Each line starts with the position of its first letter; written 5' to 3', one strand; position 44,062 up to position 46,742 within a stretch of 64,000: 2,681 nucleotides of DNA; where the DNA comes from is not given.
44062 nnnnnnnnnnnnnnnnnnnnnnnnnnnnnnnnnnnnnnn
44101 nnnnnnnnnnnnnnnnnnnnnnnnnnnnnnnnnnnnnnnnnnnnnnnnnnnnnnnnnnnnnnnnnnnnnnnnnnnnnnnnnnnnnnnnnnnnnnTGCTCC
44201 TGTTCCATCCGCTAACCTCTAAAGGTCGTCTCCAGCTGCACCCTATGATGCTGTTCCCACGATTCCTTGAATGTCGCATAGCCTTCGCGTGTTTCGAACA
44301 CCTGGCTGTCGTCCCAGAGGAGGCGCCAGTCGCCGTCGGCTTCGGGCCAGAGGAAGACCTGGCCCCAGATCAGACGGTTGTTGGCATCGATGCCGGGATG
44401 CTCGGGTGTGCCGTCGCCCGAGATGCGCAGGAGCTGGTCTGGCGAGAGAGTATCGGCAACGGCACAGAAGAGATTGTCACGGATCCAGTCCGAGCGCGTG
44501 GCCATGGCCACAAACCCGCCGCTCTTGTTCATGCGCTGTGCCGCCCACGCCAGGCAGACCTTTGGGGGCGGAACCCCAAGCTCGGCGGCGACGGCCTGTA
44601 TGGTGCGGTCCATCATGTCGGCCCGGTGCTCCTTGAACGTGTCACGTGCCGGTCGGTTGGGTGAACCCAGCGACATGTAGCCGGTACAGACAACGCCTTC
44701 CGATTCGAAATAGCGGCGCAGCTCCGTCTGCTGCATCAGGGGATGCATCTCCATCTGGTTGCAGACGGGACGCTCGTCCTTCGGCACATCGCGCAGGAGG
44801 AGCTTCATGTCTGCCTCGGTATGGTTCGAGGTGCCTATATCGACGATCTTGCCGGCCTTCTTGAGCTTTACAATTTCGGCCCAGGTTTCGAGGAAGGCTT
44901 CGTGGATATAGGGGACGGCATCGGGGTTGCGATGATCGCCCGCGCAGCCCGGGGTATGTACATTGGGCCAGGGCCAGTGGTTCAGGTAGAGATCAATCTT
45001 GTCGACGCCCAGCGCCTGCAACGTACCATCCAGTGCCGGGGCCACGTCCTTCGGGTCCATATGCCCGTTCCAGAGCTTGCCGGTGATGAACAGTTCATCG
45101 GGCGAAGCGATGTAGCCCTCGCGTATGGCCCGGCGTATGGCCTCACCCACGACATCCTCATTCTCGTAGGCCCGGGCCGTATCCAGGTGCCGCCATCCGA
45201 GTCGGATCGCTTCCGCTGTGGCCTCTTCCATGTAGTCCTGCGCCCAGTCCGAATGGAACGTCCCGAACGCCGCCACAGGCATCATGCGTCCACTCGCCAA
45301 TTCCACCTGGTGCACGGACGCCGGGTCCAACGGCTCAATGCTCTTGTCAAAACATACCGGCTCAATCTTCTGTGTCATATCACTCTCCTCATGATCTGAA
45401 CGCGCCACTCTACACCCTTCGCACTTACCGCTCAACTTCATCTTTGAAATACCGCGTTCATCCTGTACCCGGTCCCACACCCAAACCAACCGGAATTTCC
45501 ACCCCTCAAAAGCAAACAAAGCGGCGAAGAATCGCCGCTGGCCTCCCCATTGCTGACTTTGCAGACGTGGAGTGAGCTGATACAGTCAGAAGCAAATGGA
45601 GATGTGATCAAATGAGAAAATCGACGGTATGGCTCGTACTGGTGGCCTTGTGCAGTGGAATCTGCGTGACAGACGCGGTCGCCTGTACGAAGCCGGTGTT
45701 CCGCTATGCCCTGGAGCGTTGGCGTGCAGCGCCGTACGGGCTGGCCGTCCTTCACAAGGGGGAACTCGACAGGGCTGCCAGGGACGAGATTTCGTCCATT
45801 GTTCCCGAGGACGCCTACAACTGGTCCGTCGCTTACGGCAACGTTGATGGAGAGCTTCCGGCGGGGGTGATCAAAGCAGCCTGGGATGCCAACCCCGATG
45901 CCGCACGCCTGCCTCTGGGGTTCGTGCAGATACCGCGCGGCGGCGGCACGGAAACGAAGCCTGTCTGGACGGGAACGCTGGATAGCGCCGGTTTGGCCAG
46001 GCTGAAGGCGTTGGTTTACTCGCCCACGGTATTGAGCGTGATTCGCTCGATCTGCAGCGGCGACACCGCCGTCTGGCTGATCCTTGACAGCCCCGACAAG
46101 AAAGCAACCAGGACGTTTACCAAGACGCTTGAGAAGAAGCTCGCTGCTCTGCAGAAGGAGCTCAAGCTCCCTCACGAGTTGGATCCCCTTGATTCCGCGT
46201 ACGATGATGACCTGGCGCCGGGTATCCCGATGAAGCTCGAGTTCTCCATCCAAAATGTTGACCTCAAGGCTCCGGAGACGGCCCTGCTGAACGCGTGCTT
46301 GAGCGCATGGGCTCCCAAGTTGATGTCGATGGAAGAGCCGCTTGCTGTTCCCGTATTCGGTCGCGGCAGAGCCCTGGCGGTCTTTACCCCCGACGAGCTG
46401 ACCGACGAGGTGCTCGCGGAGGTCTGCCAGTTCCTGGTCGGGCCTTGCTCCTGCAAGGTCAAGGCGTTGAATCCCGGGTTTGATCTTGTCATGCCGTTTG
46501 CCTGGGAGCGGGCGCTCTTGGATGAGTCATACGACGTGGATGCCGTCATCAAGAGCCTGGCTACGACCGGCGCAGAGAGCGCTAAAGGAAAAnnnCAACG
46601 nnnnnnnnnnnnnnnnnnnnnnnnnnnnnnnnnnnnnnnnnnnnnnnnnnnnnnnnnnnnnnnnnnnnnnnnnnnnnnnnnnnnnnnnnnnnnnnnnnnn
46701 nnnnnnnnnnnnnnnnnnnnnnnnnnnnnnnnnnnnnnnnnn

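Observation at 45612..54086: Tightly coupled 10-gene operon joining a MoaD-like sulfur carrier and two E1-like enzymes to two different ABC transporters and a half-size TauE exporter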

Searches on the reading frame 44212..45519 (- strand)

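Call 8: search_protein_families(library=pfam, proteins=[window:44212-45519:-], max_evalue=0.001)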
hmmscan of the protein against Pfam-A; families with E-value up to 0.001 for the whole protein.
window:44212-45519:- (435 aa): 1 family
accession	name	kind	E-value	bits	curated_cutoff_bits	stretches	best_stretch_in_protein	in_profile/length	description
PF00248.27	Aldo_ket_red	-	4.7e-41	141.2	24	1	86-366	5-286/291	Aldo/keto reductase family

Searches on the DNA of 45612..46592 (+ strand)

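Call 44: search_rna_families(sources=[L009, L010, L023, L047, L055, L071, L090], threshold=gathering)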
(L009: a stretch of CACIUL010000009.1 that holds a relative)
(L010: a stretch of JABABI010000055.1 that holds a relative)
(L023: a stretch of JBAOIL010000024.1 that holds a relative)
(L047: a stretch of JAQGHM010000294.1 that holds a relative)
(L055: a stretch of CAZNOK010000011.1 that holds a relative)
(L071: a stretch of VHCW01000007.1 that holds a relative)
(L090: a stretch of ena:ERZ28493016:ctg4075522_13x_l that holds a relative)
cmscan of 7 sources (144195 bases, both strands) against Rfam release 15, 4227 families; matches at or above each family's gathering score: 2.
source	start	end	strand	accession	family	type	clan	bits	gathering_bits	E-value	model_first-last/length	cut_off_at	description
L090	19868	19941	-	RF00005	tRNA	Gene; tRNA;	CL00001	65.5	29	1.3e-11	1-71/71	no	tRNA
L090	19716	19799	-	RF00005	tRNA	Gene; tRNA;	CL00001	48.6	29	5.4e-07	1-71/71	no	tRNA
